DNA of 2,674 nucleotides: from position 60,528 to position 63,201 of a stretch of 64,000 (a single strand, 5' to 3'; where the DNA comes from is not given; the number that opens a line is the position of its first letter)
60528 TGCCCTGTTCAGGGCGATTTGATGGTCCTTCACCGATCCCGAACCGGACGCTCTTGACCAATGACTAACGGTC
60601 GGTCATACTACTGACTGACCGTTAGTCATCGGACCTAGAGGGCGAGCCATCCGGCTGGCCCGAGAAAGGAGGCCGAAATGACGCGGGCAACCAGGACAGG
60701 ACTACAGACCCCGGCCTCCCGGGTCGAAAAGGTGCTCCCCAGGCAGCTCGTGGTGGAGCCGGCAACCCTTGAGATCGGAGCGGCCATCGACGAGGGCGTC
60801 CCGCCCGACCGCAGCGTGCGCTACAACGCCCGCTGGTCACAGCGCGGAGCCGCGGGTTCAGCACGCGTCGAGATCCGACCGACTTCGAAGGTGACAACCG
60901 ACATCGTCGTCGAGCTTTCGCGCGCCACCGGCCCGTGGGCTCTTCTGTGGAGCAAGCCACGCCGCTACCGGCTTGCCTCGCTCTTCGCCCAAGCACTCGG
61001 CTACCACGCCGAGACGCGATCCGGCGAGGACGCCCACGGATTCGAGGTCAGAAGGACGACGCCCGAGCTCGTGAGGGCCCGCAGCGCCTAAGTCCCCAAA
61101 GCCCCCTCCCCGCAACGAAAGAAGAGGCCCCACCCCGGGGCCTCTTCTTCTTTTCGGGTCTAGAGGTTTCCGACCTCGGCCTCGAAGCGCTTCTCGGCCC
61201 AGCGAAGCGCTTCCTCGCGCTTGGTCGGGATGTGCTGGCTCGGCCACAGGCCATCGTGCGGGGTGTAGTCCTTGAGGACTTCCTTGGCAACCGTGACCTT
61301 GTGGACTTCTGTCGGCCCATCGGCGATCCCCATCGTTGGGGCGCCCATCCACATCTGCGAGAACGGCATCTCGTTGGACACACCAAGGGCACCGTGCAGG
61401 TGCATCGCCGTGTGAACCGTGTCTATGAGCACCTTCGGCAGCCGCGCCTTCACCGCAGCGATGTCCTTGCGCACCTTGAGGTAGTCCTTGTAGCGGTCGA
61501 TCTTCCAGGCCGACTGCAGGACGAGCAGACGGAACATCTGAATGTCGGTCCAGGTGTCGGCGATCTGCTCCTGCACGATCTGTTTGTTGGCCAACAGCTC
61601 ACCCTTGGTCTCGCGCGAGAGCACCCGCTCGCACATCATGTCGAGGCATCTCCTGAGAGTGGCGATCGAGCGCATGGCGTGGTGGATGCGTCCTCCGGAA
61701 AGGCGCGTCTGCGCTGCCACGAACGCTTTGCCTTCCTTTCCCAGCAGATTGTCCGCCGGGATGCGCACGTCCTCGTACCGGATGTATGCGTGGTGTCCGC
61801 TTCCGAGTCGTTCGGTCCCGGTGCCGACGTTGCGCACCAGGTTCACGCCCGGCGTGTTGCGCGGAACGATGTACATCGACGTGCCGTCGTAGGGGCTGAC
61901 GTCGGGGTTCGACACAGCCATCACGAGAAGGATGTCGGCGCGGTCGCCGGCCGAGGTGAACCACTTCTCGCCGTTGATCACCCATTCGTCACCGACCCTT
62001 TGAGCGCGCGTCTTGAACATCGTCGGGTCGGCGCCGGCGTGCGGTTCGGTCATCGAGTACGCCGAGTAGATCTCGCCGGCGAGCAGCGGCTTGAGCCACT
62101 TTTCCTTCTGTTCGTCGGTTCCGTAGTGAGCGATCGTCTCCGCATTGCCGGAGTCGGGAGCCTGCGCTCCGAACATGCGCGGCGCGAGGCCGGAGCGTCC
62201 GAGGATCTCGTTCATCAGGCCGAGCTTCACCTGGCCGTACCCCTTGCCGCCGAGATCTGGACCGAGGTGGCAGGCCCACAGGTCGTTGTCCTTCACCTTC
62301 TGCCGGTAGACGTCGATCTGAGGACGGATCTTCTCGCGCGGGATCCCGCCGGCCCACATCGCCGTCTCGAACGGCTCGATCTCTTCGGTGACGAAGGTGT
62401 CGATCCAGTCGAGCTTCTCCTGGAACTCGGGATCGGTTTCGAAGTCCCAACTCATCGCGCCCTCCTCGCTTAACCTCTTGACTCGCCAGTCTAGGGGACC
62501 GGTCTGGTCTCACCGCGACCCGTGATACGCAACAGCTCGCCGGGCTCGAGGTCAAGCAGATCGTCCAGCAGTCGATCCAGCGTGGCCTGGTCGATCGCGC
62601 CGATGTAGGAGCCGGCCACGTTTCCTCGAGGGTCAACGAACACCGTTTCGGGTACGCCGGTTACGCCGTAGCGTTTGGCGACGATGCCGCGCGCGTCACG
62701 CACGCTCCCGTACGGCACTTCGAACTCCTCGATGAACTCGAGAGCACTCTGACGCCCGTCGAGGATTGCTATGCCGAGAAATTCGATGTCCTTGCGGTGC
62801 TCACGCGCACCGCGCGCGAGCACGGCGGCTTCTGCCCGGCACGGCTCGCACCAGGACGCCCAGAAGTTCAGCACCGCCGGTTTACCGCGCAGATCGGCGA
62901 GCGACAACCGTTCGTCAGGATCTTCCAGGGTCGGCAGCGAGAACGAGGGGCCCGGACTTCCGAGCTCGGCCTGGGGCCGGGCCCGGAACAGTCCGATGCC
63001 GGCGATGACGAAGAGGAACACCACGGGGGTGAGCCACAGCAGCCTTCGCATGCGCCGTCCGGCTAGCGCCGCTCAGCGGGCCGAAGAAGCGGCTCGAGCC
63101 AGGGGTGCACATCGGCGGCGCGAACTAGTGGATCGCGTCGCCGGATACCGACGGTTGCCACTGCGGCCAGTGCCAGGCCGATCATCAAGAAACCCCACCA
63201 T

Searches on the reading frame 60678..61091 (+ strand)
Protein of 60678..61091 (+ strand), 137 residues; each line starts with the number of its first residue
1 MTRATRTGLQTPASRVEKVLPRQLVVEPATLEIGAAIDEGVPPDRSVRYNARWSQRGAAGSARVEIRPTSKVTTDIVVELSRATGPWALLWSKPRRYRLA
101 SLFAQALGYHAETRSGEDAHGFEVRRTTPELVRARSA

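Call 7: search_protein_families(library=pfam, proteins=[window:60678-61091:+], max_evalue=0.01)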
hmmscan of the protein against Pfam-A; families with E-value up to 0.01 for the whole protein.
window:60678-61091:+ (137 aa): 0 families

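Call 8: search_protein_families(library=ncbifam, proteins=[window:60678-61091:+], max_evalue=0.01)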
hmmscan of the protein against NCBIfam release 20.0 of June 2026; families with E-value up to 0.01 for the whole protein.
window:60678-61091:+ (137 aa): 0 families

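Call 9: find_homologous_proteins(query=window:60678-61091:+)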
Query window:60678-61091:+ (137 aa): 6 proteins with E <= 0.001 among 70 candidates.
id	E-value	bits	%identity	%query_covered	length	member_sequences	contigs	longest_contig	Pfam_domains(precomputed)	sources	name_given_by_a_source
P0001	1.1e-81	289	100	100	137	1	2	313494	-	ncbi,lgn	ncbi:MAG: hypothetical protein WD646_12810 [Actinomycetota bacterium]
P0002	5.2e-55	203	74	99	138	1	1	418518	-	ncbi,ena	-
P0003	4.1e-54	200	71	99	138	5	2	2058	-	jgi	jgi:hypothetical protein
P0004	1.1e-53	199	69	99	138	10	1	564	-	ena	-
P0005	9.9e-52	192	71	99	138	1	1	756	-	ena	-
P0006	2.0e-18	85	43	94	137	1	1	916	-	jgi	jgi:hypothetical protein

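Call 33: find_homologous_proteins(query=A2, max_evalue=0.001)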
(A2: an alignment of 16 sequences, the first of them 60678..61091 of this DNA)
Query A2 (16 sequences) (137 aa, profile of the alignment): 35 proteins with E <= 0.001 among 4187 candidates.
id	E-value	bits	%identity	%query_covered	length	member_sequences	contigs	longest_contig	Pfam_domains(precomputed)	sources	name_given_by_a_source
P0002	5.4e-55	203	74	99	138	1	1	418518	-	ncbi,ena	-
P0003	1.4e-54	202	71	99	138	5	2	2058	-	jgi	jgi:hypothetical protein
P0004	2.8e-54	201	69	99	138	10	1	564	-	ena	-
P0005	1.4e-53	198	71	99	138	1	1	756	-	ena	-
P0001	1.2e-51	192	100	100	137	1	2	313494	-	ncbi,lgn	ncbi:MAG: hypothetical protein WD646_12810 [Actinomycetota bacterium]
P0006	1.3e-46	176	43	94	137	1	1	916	-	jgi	jgi:hypothetical protein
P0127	6.7e-41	157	37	94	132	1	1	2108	-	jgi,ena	-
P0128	4.4e-40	155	27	61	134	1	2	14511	-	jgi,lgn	jgi:hypothetical protein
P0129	1.7e-39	153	39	94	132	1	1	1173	-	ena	-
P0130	5.4e-39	151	36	94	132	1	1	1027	-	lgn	-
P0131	1.2e-37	147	41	25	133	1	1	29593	-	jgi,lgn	jgi:hypothetical protein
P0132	2.7e-37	146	37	94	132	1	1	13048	-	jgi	-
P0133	7.4e-37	144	35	94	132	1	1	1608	-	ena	-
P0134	1.3e-36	143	36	94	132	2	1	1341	-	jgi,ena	jgi:hypothetical protein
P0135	2.1e-36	143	37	94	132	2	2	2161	-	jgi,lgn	jgi:hypothetical protein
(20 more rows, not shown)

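Call 43: predict_structure(alignment_id=A3)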
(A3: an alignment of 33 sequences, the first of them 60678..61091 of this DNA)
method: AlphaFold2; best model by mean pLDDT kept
length: 137 residues; sequences in the alignment: 33
mean_pLDDT: 85.2   pTM: 0.79
mean pLDDT of the five models: 85.2, 84.3, 83.2, 82.0, 81.8
residues with pLDDT >= 90: 77; 70-90: 35; 50-70: 19; < 50: 6
segments of 3 or more residues with pLDDT < 50: 117-122
pLDDT, mean of each block of 10 residues (from residue 1): 91 90 93 85 81 94 95 95 87 92 95 64 62 62
secondary structure, 60 per line:
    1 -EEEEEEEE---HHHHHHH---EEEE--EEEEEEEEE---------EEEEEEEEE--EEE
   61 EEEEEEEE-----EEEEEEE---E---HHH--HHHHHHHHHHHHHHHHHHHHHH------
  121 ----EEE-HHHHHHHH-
elements in order: E2-9 H13-19 E23-26 E29-37 E47-55 E58-68 E74-80 H93-114 E125-127 H129-136

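Call 46: fold_search(model_id=the predicted structure, library=pdb)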
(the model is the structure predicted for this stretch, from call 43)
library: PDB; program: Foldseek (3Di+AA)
matches with E <= 10: 1126; with E <= 0.001: 1
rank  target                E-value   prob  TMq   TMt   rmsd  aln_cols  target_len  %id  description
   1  2pcs                  9.0e-04  1.00  0.52  0.48   7.4       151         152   12  Crystal structure of conserved protein from Geobacillus kaustophilus (released 2007-04-10)
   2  7q04_D                2.5e-03  0.89  0.31  0.15  15.4       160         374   14  Crystal structure of TPADO in a substrate-free state (released 2022-04-06)
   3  8uds                  3.0e-03  0.99  0.47  0.44   9.4       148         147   12  The Crystal Structure of CoxG from M. smegmatis, minus lipid anchoring C-terminus. (released 2024-10-02)
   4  3w9k                  3.2e-03  0.97  0.36  0.36   7.5       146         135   14  Crystal structure of thermoacidophile-specific protein STK_08120 complexed with myristic acid (released 2013-07-17)
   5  2ns9_B                3.2e-03  0.96  0.38  0.36  11.1       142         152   10  Crystal structure of protein APE2225 from Aeropyrum pernix K1, Pfam COXG (released 2006-11-14)
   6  9hg5_C                4.9e-03  0.98  0.41  0.21   9.1       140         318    8  BAM-SurA complex in the swing-in state with full length BamC resolved (released 2025-04-16)
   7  2ns9_A                5.2e-03  0.98  0.44  0.41   8.0       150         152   11  Crystal structure of protein APE2225 from Aeropyrum pernix K1, Pfam COXG (released 2006-11-14)
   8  2ejx                  5.5e-03  0.72  0.30  0.30   9.2       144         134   14  Crystal structure of the hypothetical protein STK_08120 from Sulfolobus tokodaii (released 2008-03-25)
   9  5z8o_B                7.0e-03  0.99  0.50  0.48   5.5       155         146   12  Structural of START superfamily protein MSMEG_0129 from Mycobacterium smegmatis (released 2018-03-21)
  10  3q64                  7.0e-03  0.98  0.46  0.41   7.6       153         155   12  X-ray crystal structure of protein mll3774 from Mesorhizobium loti, Northeast Structural Genomics Consortium Target MlR4 (released 2011-01-12)
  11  1z94_B                7.0e-03  0.90  0.37  0.36   7.7       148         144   19  X-Ray Crystal Structure of Protein CV1439 from Chromobacterium violaceum. Northeast Structural Genomics Consortium Tar (released 2005-05-10)
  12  4xrt_A                7.5e-03  0.92  0.38  0.20  11.6       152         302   18  Crystal structure of the di-domain ARO/CYC StfQ from the steffimycin biosynthetic pathway (released 2015-12-02)
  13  5n8q_A                8.4e-03  0.90  0.39  0.35   9.9       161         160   10  Structure of truncated Norcoclaurine Synthase from Thalictrum flavum (released 2017-09-27)
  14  8ho2_A                9.0e-03  0.96  0.41  0.37  10.9       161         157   10  crystal structure of Norcoclaurine synthase from Chinese lotus (Nelumbo nucicera) (released 2023-12-06)
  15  7q05_D                9.0e-03  0.75  0.31  0.14  13.6       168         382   11  Crystal structure of TPADO in complex with TPA (released 2022-03-30)
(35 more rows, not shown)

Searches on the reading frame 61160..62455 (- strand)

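Call 7: search_protein_families(library=pfam, proteins=[window:61160-62455:-], max_evalue=0.01)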
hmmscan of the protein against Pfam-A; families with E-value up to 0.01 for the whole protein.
window:61160-62455:- (431 aa): 4 families
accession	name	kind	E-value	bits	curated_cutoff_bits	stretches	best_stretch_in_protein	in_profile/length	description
PF00441.29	Acyl-CoA_dh_1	-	1.3e-32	113.4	22.4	1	246-393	5-149/150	Acyl-CoA dehydrogenase, C-terminal domain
PF02770.24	Acyl-CoA_dh_M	-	7.4e-19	68.2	33.3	1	132-215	1-85/97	Acyl-CoA dehydrogenase, middle domain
PF02771.21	Acyl-CoA_dh_N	-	1e-13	52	22.9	1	12-128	5-113/113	Acyl-CoA dehydrogenase, N-terminal domain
PF08028.16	Acyl-CoA_dh_2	-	9.7e-06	26.3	22.7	1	268-369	12-120/134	Acyl-CoA dehydrogenase, C-terminal domain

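Call 8: search_protein_families(library=ncbifam, proteins=[window:61160-62455:-], max_evalue=0.01)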
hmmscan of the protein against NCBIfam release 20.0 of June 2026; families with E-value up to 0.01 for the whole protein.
window:61160-62455:- (431 aa): 20 families
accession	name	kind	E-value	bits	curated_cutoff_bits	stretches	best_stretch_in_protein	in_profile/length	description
NF042972.1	AcrlCoAredClosAcrC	equivalog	7.2e-47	159.9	640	1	38-395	31-378/378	acryloyl-CoA reductase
NF045552.1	GlutCoADH_Des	equivalog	3.4e-43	148.3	470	1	16-393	14-379/387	glutaryl-CoA dehydrogenase Acd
TIGR03207.1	cyc_hxne_CoA_dh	equivalog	1.2e-40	139.4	575.35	1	60-392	47-370/372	cyclohexanecarboxyl-CoA dehydrogenase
NF045652.1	ProlPCPDhRedW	equivalog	3.2e-38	131.5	650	1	67-392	53-372/376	L-prolyl-[peptidyl-carrier protein] dehydrogenase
NF053553.1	prodigi_MBC_PigA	equivalog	3e-34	118.8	500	1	67-392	58-378/381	prodigiosin MBC biosynthesis dehydrogenase PigA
NF008997.0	PRK12341.1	equivalog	1e-32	113.7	537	1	104-398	92-381/382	acyl-CoA dehydrogenase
NF043006.1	CyhCrbnylCoADH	equivalog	2e-32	112.6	650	1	108-396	97-378/380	cyclohexane-1-carbonyl-CoA dehydrogenase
NF042439.1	SulpropCoADesulf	equivalog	1.3e-29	103.1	600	1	53-399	32-376/379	3-sulfinopropanoyl-CoA desulfinase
NF002885.1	PRK03354.1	equivalog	2.2e-28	99.4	540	1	67-397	59-377/378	crotonobetainyl-CoA dehydrogenase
NF058590.1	AcCoDHFadEBacil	equivalog_domain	5.9e-27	94.4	600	1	61-331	69-341/586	acyl-CoA dehydrogenase FadE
TIGR03204.1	pimC_large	equivalog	6.4e-20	71.4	623.85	1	54-270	48-260/395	pimeloyl-CoA dehydrogenase large subunit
TIGR03203.1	pimD_small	equivalog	8.6e-19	67.9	652.7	1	64-389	56-372/378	pimeloyl-CoA dehydrogenase small subunit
NF052270.1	Staph_DH_FadE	equivalog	3.9e-18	65.4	600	1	107-392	116-392/400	acyl-CoA dehydrogenase FadE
NF037942.1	ac_ACP_DH_MbtN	equivalog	4.5e-12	45.4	700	1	85-400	66-372/376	mycobactin biosynthesis acyl-ACP dehydrogenase MbtN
NF007000.1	PRK09463.1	subfamily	9.2e-11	40.8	600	1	53-158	81-186/726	acyl-CoA dehydrogenase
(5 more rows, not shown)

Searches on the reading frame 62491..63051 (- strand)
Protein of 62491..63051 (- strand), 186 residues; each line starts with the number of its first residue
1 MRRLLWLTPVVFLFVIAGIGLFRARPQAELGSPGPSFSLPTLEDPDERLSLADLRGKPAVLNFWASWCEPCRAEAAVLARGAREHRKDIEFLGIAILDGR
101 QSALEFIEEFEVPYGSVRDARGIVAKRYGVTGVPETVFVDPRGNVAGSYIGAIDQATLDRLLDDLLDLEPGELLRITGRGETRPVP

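Call 7: search_protein_families(library=pfam, proteins=[window:62491-63051:-], max_evalue=0.01)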
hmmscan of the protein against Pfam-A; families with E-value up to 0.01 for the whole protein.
window:62491-63051:- (186 aa): 6 families
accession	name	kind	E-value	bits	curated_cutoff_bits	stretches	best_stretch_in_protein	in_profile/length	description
PF00578.27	AhpC-TSA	-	1.9e-20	73.5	26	1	31-146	2-122/124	AhpC/TSA family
PF08534.16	Redoxin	-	2.1e-17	63.7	26.6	1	31-154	3-137/148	Redoxin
PF13905.12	Thioredoxin_8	-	2.8e-09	37.6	27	1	56-145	1-94/94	Thioredoxin-like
PF00085.26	Thioredoxin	-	5.7e-09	36.4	23.5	1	57-96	19-58/103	Thioredoxin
PF13098.12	Thioredoxin_2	-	3.9e-08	34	27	1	55-162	4-104/104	Thioredoxin-like domain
PF13899.12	Thioredoxin_7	-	0.0088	16.6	27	0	45-96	6-60/83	Thioredoxin-like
